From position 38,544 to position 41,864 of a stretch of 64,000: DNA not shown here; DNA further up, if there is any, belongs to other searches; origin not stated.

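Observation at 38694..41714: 1006-aa fusion of a polytopic GT-C-like (DUF2029/GT87-like) domain to a TolB/PD40 beta-propeller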

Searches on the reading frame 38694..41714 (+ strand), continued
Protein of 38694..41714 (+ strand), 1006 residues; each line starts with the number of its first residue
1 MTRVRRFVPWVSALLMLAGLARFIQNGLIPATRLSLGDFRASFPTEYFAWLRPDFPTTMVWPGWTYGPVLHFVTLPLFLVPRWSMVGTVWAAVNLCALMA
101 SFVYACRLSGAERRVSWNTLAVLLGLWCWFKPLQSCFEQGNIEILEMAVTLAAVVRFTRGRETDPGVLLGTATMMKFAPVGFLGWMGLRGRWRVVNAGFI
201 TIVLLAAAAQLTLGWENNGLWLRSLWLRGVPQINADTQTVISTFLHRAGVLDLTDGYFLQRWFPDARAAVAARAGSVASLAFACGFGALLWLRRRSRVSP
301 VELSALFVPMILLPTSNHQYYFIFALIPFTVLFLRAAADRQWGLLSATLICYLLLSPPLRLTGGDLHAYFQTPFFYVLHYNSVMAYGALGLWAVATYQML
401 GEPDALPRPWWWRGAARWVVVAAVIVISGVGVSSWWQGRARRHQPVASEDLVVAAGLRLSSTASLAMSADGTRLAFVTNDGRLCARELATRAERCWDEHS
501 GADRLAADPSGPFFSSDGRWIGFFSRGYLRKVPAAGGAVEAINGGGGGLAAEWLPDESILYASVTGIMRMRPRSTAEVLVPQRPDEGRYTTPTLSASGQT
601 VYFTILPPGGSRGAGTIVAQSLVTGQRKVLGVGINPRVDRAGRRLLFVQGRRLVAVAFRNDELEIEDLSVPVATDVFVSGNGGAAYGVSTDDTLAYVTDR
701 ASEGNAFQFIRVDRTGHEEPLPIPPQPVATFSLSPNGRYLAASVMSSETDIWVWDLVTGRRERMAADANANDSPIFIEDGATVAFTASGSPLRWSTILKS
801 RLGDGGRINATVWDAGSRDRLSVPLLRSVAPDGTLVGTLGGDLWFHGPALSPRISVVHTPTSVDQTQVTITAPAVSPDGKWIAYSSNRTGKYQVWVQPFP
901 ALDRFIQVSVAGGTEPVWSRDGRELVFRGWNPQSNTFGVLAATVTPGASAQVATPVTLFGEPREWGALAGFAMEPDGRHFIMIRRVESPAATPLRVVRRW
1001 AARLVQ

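Call 25: find_encoding_contigs(protein=P0018, flank=10000, max_places=1)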
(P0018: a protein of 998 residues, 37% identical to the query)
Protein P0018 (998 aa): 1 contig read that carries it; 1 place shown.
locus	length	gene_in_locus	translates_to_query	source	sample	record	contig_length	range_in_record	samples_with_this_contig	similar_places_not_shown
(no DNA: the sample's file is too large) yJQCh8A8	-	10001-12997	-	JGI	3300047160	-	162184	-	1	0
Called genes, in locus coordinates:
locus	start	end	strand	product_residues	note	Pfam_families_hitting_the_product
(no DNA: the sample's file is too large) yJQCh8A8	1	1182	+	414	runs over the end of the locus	PF07977:FabA, PF22818:ApeI-like, PF25084:LbH_EIF2B (faint), PF00132:Hexapep, PF25087:GMPPB_C, PF00132:Hexapep, PF13720:Acetyltransf_11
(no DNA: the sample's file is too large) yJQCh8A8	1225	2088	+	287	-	PF17930:LpxI_N, PF06230:LpxI_C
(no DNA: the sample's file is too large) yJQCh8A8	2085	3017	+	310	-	PF01408:GFO_IDH_MocA, PF22725:GFO_IDH_MocA_C3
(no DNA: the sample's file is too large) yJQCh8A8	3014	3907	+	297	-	PF19288:CofH_C (weak)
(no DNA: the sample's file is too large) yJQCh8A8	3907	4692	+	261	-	PF02621:VitK2_biosynth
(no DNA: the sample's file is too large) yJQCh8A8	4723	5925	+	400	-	PF04055:Radical_SAM, PF19288:CofH_C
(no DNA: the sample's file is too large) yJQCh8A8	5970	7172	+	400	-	PF01979:Amidohydro_1, PF07969:Amidohydro_3 (faint)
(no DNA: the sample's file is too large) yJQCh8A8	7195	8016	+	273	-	PF01040:UbiA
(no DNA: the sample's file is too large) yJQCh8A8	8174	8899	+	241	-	PF01209:Ubie_methyltran, PF08241:Methyltransf_11, PF13649:Methyltransf_25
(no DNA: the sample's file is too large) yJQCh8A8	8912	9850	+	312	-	PF13103:TonB_2 (weak), PF03544:TonB_C (weak)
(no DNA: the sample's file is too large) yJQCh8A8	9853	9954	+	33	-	-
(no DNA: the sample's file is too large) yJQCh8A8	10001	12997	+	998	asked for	PF09594:GT87, PF26549:Tricorn_N (weak), PF07676:PD40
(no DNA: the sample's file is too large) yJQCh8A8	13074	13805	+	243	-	PF00535:Glycos_transf_2, PF13641:Glyco_tranf_2_3 (weak)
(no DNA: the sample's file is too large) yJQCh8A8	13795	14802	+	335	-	PF13489:Methyltransf_23, PF07021:MetW (weak), PF08241:Methyltransf_11, PF08242:Methyltransf_12, PF13649:Methyltransf_25, PF13847:Methyltransf_31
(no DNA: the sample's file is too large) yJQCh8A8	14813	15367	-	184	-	-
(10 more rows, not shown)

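Call 26: find_encoding_contigs(protein=P0017, flank=10000, max_places=1)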
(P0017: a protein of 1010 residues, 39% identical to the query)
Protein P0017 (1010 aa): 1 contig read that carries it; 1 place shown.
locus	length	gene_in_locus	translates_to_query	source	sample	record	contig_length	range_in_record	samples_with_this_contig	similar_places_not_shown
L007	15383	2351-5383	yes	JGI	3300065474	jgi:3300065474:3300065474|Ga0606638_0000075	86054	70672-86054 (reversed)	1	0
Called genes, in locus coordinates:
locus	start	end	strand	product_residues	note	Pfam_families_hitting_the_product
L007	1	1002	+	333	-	?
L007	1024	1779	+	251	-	PF00535:Glycos_transf_2, PF13641:Glyco_tranf_2_3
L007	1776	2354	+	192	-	-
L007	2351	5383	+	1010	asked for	PF09594:GT87, PF07676:PD40 (faint), PF26549:Tricorn_N (faint)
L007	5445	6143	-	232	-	-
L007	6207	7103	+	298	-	PF01370:Epimerase, PF04321:RmlD_sub_bind, PF16363:GDP_Man_Dehyd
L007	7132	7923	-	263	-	PF13489:Methyltransf_23, PF13847:Methyltransf_31 (weak), PF08241:Methyltransf_11, PF08242:Methyltransf_12, PF13649:Methyltransf_25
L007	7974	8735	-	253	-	PF01209:Ubie_methyltran (weak), PF03141:Methyltransf_29, PF13489:Methyltransf_23, PF13847:Methyltransf_31, PF08241:Methyltransf_11, PF08242:Methyltransf_12, PF13649:Methyltransf_25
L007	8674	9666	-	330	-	PF00535:Glycos_transf_2, PF13641:Glyco_tranf_2_3 (weak)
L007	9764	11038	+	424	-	PF13231:PMT_2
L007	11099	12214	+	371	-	PF25182:NonGDSL (weak), PF00657:Lipase_GDSL (weak), PF13472:Lipase_GDSL_2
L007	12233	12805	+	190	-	PF25087:GMPPB_C (weak), PF25084:LbH_EIF2B, PF00132:Hexapep, PF25084:LbH_EIF2B (weak), PF00132:Hexapep (weak), PF14602:Hexapep_2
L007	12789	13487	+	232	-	PF00535:Glycos_transf_2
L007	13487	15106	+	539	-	-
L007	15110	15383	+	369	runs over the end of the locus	PF01041:DegT_DnrJ_EryC1, PF01053:Cys_Met_Meta_PP (weak)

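Call 27: find_encoding_contigs(protein=P0016, flank=10000, max_places=1)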
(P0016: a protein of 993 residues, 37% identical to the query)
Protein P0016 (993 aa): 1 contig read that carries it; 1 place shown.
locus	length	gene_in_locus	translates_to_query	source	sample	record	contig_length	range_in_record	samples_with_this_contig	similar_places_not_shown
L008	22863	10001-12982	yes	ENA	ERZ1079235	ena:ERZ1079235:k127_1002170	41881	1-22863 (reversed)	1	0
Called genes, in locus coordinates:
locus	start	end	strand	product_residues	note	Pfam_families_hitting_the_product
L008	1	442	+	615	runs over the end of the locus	PF00953:Glycos_transf_4, PF13727:CoA_binding_3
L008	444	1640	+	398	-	PF13439:Glyco_transf_4, PF13579:Glyco_trans_4_4, PF20706:GT4-conflict, PF00534:Glycos_transf_1, PF13692:Glyco_trans_1_4, PF13524:Glyco_trans_1_2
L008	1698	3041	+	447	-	-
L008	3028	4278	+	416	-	PF14221:DUF4330, PF01833:TIG (faint)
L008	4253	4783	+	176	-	-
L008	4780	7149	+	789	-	PF13231:PMT_2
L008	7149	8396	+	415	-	PF13439:Glyco_transf_4, PF13579:Glyco_trans_4_4, PF00534:Glycos_transf_1, PF13692:Glyco_trans_1_4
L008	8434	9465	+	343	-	-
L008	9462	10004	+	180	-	-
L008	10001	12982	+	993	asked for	PF09594:GT87, PF26549:Tricorn_N (faint), PF07676:PD40 (faint), PF26550:Tricorn_2nd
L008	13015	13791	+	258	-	PF00535:Glycos_transf_2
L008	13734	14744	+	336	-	PF07021:MetW (weak), PF13489:Methyltransf_23, PF13847:Methyltransf_31, PF08241:Methyltransf_11, PF08242:Methyltransf_12, PF13649:Methyltransf_25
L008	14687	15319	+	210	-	-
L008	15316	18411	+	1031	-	PF09594:GT87, PF26550:Tricorn_2nd (faint), PF07676:PD40 (weak), PF26549:Tricorn_N (weak)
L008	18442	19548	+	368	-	PF20706:GT4-conflict, PF00534:Glycos_transf_1, PF13692:Glyco_trans_1_4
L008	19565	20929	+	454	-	-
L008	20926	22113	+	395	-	PF20706:GT4-conflict, PF00534:Glycos_transf_1, PF13692:Glyco_trans_1_4, PF13524:Glyco_trans_1_2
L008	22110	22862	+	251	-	?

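Call 28: find_encoding_contigs(protein=P0012, flank=10000, max_places=1)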
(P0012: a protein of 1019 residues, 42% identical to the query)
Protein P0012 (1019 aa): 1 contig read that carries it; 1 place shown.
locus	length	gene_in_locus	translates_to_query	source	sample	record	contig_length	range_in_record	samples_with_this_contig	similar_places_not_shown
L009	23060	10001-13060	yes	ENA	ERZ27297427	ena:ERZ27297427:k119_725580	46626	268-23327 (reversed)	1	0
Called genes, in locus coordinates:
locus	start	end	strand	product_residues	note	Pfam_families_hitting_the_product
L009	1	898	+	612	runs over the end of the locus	PF03781:FGE-sulfatase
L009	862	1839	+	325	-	PF00535:Glycos_transf_2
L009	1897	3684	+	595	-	PF13522:GATase_6, PF13537:GATase_7, PF00733:Asn_synthase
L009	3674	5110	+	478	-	-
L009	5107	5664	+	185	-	PF00132:Hexapep (faint)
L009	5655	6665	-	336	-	PF13489:Methyltransf_23, PF13847:Methyltransf_31, PF08241:Methyltransf_11, PF08242:Methyltransf_12, PF13649:Methyltransf_25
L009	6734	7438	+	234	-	PF08889:WbqC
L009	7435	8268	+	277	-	PF13489:Methyltransf_23, PF08241:Methyltransf_11, PF08242:Methyltransf_12 (faint), PF13649:Methyltransf_25 (weak)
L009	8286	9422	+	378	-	PF01041:DegT_DnrJ_EryC1, PF00155:Aminotran_1_2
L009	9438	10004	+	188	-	-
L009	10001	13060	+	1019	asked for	PF09594:GT87, PF26550:Tricorn_2nd (faint), PF26549:Tricorn_N, PF07676:PD40, PF26549:Tricorn_N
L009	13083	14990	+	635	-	PF03781:FGE-sulfatase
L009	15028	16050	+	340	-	PF13472:Lipase_GDSL_2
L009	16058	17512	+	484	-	PF03062:MBOAT, PF13813:MBOAT_2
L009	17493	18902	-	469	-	PF04932:Wzy_C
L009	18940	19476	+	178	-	PF00702:Hydrolase, PF13419:HAD_2 (weak), PF13242:Hydrolase_like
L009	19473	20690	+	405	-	-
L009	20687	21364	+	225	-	PF00149:Metallophos, PF12850:Metallophos_2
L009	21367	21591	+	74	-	-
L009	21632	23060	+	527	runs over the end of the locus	PF05199:GMC_oxred_C (weak)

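Call 36: search_protein_representatives(protein=window:38694-41711:+)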
Query: 1006 residues. Proteins with E-value up to 0.001 (for the whole library): 45230; up to 1e-10: 21295; up to 1e-30: 2183. The best 150 are listed.
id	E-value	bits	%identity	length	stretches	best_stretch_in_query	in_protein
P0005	0.0e+00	1017.8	49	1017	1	4-1003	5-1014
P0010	7.4e-216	735.8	45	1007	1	16-1006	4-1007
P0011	2.5e-209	714.2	57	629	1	11-628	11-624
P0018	1.4e-168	579.2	39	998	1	7-1004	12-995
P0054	5.1e-163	560.8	40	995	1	11-1002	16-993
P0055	1.2e-158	546.4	39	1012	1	12-991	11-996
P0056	6.1e-147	507.6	37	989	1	13-1004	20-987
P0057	7.8e-135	467.5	42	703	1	11-690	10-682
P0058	6.5e-130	451.2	41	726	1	12-698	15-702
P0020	4.9e-123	428.5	41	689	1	10-684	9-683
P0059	1.1e-113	397.5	36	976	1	1-1002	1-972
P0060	5.4e-105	368.7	48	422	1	12-407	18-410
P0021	3.1e-104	366.2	49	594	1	14-427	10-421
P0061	8.4e-81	288.6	45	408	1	14-400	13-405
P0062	5.4e-73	262.8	49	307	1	11-292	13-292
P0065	2.8e-68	247.2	41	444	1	15-400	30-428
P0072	1.3e-63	231.7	31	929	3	567-991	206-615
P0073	2.3e-58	214.4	33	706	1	464-1000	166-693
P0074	1.7e-54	201.6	35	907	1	423-1002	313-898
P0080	5.9e-52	193.2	33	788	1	414-1004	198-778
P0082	2.0e-51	191.4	32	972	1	402-1003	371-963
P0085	4.4e-51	190.3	33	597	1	416-1000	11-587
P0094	1.1e-50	188.9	34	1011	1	457-1001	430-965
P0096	1.5e-50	188.5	34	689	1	412-1004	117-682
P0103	1.6e-49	185.1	33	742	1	405-1003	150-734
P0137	1.3e-47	178.8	33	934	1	463-1004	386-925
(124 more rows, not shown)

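Call 37: predict_structure(alignment_id=A2)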
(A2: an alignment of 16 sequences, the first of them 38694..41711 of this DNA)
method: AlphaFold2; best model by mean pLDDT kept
length: 1006 residues; sequences in the alignment: 16
mean_pLDDT: 80.7   pTM: 0.59
mean pLDDT of the five models: 80.7, 79.2, 77.8, 76.4, 76.4
residues with pLDDT >= 90: 305; 70-90: 492; 50-70: 164; < 50: 45
segments of 3 or more residues with pLDDT < 50: 221-231, 254-264, 500-503, 861-863, 963-968
pLDDT, mean of each block of 10 residues (from residue 1): 73 90 90 71 61 64 66 81 85 93 93 88 93 89 90 90 90 86 90 93 88 66 42 69 75 45 55 83 88 86 89 75 92 93 92 82 61 74 89 91 60 60 74 68 63 85 86 90 89 75 61 91 86 87 71 90 90 85 82 90 81 80 88 86 84 84 71 83 84 86 73 91 85 93 80 91 83 89 85 76 83 70 82 87 77 56 61 90 88 88 85 88 90 86 78 87 53 90 79 88 65
secondary structure, 60 per line:
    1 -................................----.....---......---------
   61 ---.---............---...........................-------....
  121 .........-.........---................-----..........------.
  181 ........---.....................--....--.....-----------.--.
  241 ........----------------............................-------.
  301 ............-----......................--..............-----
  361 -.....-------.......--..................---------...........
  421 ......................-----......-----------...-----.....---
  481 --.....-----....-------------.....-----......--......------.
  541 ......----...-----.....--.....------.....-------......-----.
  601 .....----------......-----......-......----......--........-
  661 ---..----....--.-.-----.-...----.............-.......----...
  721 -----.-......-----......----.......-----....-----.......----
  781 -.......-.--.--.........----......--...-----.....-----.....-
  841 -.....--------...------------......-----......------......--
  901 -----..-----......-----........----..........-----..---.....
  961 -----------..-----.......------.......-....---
elements in order (helices of 4 or more, strands of 3 or more residues): H2-33 H38-42 H46-51 H68-79 H83-109 H117-129 H131-139 H143-158 H164-173 H180-188 H192-212 H221-225 H240-248 H265-292 H300-312 H319-339 H342-355 H362-366 H374-380 H383-400 H410-442 E448-453 E465-467 E473-477 E483-487 E493-496 E510-514 E520-525 E528-533 E540-546 E551-553 E559-563 E566-570 E577-581 E589-594 E600-605 E616-621 E627-632 E634-639 E644-649 E652-659 E670-673 E686-688 E693-698 H699-705 E707-713 E718-720 E728-733 E739-744 E749-755 E761-764 E770-776 E782-788 E796-801 E809-814 E825-829 E835-839 E842-846 E855-857 E870-875 E881-886 E893-898 E913-918 E924-931 E936-945 E956-960 E979-985 E992-998 H1000-1003
